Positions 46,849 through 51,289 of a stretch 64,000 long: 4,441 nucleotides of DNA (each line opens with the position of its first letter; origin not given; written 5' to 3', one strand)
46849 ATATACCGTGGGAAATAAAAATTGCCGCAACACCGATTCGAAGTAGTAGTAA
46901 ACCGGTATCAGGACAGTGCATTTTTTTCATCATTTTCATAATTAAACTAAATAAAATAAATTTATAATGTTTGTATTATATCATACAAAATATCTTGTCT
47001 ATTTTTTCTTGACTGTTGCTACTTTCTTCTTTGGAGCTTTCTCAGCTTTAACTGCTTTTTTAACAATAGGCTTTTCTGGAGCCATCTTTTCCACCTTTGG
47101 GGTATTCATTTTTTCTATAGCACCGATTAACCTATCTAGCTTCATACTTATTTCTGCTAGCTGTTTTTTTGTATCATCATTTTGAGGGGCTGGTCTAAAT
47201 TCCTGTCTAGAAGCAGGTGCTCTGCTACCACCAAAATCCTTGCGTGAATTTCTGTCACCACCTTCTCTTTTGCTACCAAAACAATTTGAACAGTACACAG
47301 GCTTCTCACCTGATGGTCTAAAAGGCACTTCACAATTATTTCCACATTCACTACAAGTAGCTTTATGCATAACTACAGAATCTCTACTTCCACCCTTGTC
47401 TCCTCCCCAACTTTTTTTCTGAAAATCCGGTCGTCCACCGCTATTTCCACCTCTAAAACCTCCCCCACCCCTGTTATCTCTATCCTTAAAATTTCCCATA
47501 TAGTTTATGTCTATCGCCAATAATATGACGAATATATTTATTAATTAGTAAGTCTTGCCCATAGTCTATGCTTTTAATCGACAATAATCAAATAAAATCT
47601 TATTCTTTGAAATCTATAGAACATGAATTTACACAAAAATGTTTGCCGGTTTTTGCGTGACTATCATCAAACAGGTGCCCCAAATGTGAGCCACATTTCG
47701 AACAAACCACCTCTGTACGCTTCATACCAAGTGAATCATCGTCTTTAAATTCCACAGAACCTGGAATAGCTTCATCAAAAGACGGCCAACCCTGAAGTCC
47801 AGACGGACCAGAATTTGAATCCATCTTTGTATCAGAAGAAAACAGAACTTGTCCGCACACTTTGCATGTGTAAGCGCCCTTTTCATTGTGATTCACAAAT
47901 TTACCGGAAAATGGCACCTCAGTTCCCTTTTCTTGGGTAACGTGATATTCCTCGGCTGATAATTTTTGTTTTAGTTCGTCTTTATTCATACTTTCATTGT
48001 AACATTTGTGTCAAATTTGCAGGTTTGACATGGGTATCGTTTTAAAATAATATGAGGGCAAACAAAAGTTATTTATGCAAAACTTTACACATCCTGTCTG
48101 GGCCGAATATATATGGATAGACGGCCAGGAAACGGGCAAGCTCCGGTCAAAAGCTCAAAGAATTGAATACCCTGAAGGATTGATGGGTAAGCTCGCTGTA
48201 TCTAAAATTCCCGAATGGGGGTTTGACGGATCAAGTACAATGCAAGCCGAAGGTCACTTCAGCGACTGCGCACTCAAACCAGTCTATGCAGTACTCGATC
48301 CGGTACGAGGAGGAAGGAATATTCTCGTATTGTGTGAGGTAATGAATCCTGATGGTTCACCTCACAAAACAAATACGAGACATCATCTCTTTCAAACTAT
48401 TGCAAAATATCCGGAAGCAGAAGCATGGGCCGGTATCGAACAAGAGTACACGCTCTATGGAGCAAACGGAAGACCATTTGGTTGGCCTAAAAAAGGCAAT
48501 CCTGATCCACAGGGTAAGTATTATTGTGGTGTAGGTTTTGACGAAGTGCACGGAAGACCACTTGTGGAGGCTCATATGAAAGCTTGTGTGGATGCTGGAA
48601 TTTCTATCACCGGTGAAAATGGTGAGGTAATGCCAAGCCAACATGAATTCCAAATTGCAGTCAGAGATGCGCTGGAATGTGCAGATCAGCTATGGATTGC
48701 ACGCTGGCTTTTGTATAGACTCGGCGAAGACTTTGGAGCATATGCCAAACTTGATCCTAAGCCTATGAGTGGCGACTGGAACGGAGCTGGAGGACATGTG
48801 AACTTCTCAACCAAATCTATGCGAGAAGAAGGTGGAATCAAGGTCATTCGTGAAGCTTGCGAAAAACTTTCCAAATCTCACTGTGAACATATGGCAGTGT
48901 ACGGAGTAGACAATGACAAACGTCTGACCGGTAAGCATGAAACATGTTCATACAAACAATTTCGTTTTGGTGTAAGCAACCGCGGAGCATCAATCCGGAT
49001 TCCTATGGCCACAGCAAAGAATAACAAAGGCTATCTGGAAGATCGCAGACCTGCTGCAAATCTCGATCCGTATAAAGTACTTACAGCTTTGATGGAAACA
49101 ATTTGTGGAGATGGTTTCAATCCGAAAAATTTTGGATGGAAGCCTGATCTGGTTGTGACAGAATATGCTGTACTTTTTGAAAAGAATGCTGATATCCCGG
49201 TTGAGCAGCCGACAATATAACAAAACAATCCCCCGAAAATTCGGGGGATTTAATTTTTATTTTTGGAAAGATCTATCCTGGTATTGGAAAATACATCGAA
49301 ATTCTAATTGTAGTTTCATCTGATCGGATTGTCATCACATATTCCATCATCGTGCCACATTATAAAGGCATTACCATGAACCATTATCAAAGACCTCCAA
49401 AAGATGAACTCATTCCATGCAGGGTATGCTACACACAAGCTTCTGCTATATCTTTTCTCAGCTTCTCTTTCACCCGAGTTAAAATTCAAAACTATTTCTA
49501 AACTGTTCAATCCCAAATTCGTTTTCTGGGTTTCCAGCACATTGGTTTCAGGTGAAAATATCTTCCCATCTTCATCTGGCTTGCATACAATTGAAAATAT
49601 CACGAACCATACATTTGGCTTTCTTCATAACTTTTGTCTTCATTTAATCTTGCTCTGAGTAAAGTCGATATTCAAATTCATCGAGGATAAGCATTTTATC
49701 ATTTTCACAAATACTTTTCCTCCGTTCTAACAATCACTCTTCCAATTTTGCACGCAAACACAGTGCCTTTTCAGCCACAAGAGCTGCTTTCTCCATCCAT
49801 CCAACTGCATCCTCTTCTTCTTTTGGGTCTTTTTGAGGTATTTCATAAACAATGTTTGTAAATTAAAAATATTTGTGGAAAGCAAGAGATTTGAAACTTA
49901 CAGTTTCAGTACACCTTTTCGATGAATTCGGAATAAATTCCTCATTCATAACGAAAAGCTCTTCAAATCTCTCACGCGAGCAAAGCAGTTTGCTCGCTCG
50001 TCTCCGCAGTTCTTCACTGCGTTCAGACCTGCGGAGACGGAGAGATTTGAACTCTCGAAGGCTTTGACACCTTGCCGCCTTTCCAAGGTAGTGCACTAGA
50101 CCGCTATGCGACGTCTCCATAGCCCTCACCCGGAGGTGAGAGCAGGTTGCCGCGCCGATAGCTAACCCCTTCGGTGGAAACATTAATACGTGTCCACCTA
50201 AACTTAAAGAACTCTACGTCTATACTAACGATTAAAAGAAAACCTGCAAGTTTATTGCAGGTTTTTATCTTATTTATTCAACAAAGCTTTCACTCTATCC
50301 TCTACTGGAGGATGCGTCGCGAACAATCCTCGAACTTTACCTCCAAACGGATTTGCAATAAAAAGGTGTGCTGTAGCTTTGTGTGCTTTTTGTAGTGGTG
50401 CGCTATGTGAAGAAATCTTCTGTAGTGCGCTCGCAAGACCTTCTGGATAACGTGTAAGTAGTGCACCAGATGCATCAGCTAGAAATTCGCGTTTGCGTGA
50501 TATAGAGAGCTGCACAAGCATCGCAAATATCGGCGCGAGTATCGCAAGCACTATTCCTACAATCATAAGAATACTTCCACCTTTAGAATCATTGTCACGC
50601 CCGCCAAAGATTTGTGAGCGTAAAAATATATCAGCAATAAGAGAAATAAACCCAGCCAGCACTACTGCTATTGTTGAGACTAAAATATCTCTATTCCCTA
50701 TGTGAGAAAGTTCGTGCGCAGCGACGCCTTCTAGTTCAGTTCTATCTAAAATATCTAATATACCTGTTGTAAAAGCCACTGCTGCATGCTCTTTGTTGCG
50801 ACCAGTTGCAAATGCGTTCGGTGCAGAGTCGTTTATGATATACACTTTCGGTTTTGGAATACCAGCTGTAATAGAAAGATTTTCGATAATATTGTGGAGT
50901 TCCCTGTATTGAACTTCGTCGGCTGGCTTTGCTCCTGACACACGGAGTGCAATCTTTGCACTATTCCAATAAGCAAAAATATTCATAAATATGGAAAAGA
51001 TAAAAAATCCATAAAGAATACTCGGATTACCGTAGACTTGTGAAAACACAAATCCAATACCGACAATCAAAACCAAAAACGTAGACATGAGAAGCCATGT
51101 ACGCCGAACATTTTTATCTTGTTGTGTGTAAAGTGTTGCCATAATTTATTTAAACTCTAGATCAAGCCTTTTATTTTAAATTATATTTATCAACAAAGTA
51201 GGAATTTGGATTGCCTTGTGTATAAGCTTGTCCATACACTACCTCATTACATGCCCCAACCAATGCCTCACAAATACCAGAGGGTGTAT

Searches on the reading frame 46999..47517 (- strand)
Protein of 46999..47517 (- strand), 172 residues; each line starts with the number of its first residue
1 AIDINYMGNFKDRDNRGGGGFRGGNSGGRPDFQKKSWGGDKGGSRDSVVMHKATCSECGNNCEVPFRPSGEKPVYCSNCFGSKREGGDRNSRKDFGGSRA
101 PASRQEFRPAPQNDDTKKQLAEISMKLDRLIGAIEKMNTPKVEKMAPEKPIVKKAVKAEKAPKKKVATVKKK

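Call 65: search_protein_families(library=pfam, proteins=[window:46999-47517:-], max_evalue=0.001)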
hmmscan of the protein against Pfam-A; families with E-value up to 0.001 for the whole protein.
window:46999-47517:- (172 aa): 1 family
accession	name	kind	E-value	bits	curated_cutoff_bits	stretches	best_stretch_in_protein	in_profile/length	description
PF23477.1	zf_Tbcl_2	-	1.2e-16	60.6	27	1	50-84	3-37/37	Probable treble clef zinc finger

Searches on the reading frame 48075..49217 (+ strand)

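Call 65: search_protein_families(library=pfam, proteins=[window:48075-49217:+], max_evalue=0.001)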
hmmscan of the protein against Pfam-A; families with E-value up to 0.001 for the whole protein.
window:48075-49217:+ (381 aa): 2 families
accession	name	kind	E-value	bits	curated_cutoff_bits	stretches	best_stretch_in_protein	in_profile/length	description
PF00120.29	Gln-synt_C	-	2.6e-17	63.4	24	1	116-342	21-259/344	Glutamine synthetase, catalytic domain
PF03951.24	Gln-synt_N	-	1.5e-10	41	33.4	1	10-92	5-82/82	Glutamine synthetase, beta-Grasp domain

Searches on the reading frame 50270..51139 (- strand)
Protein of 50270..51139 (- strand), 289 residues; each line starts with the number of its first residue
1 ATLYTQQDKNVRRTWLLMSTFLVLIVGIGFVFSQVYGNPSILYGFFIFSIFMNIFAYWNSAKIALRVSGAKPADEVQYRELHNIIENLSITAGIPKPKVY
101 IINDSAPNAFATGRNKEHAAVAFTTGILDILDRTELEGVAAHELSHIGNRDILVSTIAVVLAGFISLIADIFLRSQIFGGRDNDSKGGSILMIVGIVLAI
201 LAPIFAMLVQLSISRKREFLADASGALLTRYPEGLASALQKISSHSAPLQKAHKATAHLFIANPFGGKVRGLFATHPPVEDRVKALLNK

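Call 65: search_protein_families(library=pfam, proteins=[window:50270-51139:-], max_evalue=0.001)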
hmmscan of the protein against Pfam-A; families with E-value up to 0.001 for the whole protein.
window:50270-51139:- (289 aa): 1 family
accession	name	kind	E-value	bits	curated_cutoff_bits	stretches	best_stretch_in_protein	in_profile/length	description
PF01435.24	Peptidase_M48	-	6.2e-33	114.6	20.3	1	78-287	4-183/186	Peptidase family M48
